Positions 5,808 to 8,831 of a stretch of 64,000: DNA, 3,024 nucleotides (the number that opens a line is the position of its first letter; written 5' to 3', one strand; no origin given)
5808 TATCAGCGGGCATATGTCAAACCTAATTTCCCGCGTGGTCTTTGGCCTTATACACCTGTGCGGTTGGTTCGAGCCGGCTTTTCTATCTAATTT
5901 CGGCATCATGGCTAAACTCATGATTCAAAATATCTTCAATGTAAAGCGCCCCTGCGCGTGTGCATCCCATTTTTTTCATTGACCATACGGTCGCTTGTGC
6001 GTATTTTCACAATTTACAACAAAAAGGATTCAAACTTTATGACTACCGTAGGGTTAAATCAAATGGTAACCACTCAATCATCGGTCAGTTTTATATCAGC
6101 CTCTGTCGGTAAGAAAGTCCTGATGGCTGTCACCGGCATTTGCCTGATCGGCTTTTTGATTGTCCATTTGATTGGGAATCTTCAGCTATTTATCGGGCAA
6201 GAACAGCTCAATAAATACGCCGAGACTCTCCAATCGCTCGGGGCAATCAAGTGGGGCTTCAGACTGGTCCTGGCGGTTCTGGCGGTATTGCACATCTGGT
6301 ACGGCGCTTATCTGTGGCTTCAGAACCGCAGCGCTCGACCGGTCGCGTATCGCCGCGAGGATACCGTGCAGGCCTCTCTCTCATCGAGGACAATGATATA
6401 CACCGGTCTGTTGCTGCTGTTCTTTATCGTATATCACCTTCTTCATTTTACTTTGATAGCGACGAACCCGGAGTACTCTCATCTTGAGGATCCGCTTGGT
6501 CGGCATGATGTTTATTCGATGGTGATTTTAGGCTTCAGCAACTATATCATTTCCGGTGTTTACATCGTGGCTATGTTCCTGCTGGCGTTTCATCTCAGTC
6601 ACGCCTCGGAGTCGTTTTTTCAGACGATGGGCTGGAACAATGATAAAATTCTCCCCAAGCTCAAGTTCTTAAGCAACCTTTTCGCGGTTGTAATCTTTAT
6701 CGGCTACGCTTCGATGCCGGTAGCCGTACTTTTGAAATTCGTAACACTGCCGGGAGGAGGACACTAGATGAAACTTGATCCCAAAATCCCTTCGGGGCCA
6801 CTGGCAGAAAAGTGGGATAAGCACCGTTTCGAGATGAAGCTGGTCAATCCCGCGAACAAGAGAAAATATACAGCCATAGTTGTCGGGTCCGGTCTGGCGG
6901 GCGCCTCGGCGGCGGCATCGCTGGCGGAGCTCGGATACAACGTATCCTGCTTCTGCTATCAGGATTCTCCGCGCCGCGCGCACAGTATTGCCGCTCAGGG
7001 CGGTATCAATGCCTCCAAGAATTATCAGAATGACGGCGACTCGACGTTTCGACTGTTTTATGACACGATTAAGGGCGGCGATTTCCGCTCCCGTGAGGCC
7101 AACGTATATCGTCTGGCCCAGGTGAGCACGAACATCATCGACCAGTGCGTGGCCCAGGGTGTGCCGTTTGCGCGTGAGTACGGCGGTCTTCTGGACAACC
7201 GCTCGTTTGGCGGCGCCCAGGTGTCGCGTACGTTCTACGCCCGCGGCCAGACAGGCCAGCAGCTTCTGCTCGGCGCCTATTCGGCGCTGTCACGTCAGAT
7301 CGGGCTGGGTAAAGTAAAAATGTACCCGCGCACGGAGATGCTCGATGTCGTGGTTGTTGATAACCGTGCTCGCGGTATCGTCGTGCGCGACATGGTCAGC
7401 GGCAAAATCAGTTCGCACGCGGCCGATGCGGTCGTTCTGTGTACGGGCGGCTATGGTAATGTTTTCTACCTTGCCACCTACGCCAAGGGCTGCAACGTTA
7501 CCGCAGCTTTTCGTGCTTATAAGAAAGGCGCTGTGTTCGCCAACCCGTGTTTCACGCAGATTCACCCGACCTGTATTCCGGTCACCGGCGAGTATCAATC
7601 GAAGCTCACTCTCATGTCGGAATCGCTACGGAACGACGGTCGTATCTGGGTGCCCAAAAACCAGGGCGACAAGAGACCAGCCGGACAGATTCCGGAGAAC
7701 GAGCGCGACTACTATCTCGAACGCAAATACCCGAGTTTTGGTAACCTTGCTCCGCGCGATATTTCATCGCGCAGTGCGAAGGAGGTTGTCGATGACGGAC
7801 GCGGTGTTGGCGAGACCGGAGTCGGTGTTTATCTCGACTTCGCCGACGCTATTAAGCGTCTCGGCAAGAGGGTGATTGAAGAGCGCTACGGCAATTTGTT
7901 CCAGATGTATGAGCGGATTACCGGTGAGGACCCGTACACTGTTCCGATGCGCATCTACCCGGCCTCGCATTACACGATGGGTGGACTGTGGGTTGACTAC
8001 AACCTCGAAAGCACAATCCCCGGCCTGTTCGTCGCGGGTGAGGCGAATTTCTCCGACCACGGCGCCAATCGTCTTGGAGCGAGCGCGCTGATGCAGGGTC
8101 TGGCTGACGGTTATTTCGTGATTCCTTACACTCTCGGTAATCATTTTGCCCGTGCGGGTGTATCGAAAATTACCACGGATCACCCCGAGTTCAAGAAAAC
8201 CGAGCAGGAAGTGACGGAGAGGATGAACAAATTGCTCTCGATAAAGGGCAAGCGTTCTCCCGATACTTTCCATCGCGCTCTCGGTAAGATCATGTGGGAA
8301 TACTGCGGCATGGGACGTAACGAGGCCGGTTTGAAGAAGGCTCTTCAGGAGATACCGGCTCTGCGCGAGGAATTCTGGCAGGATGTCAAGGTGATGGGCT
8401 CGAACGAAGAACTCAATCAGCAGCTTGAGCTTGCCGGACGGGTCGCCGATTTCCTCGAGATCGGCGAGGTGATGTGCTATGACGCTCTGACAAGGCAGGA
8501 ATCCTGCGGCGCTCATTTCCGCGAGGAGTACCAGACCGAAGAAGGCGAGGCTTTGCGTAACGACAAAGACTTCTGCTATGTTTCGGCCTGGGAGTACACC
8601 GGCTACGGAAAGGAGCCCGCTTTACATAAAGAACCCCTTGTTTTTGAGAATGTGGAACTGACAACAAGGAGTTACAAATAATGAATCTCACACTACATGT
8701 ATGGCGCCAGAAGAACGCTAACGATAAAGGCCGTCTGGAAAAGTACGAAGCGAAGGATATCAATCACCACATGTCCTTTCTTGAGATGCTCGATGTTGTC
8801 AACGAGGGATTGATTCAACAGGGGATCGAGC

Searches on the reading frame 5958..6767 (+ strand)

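Call 5: search_protein_families(library=pfam, proteins=[window:5958-6767:+])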
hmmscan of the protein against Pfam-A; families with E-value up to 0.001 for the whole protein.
window:5958-6767:+ (269 aa): 1 family
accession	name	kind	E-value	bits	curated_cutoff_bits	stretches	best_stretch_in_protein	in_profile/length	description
PF01127.27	Sdh_cyt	-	9.6e-07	29.4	25.8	0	54-121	24-92/122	Succinate dehydrogenase/Fumarate reductase transmembrane subunit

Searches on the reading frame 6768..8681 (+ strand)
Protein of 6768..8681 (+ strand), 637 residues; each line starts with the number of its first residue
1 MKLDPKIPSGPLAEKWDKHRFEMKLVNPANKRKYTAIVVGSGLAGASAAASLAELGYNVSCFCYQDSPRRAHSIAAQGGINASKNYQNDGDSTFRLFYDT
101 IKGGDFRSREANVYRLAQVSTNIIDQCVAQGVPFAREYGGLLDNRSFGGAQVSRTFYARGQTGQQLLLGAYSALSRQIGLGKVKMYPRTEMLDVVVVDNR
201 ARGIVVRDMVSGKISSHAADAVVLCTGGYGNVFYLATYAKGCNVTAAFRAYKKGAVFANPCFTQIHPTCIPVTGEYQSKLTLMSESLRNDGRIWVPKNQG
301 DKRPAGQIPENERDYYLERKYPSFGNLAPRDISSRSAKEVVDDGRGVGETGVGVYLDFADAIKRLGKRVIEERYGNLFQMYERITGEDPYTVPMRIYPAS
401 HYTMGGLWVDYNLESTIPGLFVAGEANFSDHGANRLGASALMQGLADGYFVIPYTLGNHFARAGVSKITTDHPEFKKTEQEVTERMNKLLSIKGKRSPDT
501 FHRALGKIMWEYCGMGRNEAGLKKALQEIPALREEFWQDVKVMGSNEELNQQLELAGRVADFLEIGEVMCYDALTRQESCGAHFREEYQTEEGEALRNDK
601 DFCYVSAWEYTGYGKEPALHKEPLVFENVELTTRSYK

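Call 5: search_protein_families(library=pfam, proteins=[window:6768-8681:+])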
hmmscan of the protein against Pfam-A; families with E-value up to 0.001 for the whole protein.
window:6768-8681:+ (637 aa): 5 families
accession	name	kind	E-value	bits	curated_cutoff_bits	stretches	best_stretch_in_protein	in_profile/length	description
PF00890.30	FAD_binding_2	-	1.9e-52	179.3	20.4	1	36-441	2-414/414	FAD binding domain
PF02910.25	Succ_DH_flav_C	-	2.2e-39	134.8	20.8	1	502-636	1-130/130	Fumarate reductase flavoprotein C-term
PF01266.30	DAO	-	2.5e-09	37.6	27.9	1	37-324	3-297/353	FAD dependent oxidoreductase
PF07992.20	Pyr_redox_2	-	7.6e-06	26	26.1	0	36-233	3-114/291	Pyridine nucleotide-disulphide oxidoreductase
PF13450.12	NAD_binding_8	-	0.00068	20.3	21.9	0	38-62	1-25/68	NAD(P)-binding Rossmann-like domain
